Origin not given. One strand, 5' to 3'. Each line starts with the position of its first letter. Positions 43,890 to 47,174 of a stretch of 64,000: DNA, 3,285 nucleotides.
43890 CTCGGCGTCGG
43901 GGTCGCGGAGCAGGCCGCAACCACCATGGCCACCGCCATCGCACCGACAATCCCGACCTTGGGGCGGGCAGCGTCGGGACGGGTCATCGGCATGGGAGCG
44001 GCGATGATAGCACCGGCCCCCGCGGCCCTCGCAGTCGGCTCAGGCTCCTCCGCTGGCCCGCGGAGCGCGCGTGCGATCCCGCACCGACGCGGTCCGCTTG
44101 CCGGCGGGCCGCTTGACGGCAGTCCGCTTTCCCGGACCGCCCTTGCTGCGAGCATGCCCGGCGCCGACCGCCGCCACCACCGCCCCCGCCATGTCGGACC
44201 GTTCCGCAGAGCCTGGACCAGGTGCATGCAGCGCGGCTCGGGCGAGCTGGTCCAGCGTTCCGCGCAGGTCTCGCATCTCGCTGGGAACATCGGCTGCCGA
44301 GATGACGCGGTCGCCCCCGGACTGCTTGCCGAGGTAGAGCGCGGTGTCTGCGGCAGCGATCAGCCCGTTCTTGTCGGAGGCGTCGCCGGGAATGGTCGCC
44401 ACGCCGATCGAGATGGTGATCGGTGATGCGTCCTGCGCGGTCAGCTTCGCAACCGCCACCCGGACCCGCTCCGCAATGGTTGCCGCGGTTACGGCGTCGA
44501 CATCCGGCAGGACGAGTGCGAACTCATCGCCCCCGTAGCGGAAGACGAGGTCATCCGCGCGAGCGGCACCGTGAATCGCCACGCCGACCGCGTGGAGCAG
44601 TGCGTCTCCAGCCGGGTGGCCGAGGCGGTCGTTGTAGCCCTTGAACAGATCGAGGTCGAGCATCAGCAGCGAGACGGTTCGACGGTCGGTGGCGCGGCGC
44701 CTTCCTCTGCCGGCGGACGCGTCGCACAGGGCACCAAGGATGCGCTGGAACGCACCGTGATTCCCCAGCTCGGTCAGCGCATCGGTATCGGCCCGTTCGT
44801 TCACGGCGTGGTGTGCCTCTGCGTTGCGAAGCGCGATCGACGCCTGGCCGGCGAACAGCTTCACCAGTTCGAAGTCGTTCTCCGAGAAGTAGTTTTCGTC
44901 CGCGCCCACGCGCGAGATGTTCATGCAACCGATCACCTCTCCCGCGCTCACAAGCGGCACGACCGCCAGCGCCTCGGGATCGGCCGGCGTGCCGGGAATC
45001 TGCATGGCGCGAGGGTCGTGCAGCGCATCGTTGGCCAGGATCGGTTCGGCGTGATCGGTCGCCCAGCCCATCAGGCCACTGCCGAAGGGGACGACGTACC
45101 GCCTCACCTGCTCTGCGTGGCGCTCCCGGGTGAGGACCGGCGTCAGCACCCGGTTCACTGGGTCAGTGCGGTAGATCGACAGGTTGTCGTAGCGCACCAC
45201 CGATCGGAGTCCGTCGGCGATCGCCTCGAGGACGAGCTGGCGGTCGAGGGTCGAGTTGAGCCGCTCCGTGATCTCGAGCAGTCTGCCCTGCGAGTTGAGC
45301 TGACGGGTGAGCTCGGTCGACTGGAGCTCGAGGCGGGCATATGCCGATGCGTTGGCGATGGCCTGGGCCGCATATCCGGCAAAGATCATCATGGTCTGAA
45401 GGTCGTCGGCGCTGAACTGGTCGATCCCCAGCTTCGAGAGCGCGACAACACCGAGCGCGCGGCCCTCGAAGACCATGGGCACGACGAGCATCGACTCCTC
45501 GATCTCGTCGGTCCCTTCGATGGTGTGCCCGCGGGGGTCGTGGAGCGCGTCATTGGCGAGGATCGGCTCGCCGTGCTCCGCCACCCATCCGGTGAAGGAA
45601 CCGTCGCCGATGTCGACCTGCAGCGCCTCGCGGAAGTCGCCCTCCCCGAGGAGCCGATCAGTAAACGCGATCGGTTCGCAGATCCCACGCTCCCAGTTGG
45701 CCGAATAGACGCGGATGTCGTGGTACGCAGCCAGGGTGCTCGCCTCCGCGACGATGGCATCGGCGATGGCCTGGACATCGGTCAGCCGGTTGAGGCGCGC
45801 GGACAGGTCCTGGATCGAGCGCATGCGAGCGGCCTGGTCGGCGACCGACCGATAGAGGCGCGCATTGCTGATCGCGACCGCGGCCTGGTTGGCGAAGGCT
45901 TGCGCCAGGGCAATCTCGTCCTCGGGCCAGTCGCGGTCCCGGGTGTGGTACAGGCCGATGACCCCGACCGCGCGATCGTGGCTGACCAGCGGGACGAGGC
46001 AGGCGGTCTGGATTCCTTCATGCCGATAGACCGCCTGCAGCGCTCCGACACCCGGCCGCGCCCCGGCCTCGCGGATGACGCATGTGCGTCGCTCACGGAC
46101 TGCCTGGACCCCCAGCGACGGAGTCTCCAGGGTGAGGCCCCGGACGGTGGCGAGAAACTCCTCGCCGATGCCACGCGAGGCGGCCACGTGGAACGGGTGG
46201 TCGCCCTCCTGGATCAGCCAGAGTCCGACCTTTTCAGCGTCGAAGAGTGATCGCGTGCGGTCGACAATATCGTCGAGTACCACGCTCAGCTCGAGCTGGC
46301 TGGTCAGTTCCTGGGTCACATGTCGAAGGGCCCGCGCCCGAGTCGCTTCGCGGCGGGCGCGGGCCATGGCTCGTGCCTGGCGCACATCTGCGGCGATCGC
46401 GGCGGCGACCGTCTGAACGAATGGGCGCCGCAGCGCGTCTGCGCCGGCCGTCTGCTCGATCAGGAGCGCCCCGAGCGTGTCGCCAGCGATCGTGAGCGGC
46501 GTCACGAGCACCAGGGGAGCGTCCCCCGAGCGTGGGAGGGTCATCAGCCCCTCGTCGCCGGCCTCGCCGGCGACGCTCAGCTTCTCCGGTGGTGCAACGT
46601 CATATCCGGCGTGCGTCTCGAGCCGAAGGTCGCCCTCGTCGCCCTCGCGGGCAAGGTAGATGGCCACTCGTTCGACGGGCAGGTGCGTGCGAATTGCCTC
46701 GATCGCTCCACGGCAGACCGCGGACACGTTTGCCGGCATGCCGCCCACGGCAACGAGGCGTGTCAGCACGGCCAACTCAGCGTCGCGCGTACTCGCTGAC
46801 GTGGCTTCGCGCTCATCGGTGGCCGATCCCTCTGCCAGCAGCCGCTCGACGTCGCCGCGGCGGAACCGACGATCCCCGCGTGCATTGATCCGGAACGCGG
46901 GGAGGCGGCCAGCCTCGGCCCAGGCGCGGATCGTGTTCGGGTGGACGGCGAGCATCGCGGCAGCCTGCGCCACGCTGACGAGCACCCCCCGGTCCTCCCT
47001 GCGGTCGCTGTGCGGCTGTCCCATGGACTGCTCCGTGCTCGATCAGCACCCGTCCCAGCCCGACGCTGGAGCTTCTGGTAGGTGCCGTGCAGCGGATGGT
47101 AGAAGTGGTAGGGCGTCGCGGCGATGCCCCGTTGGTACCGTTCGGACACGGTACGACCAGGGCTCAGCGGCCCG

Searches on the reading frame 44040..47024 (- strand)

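Call 81: search_protein_families(library=pfam, proteins=[window:44040-47024:-], max_evalue=0.001)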
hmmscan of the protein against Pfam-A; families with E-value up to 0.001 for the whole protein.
window:44040-47024:- (994 aa): 8 families
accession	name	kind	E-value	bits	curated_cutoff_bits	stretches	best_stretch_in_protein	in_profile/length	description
PF01590.32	GAF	-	1e-48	165.7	22.4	3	246-385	2-133/133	GAF domain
PF13185.12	GAF_2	-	2.7e-48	164.1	28.6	3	598-732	7-135/136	GAF domain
PF00990.26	GGDEF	-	7e-35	120.6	23.8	1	745-905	1-160/161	Diguanylate cyclase, GGDEF domain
PF13492.12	GAF_3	-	1.6e-33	116.3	27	3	247-387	3-129/129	GAF domain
PF12728.13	HTH_17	-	2.8e-11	44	27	1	16-66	2-50/51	Helix-turn-helix domain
PF13411.12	MerR_1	-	1.2e-06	29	21.6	1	17-63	2-47/69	MerR HTH family regulatory protein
PF00376.29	MerR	-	3.8e-05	23.8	28.2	1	18-54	2-38/38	MerR family regulatory protein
PF11849.14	DUF3369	-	4.6e-05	24.2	27.2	0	713-739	140-166/168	Domain of unknown function (DUF3369)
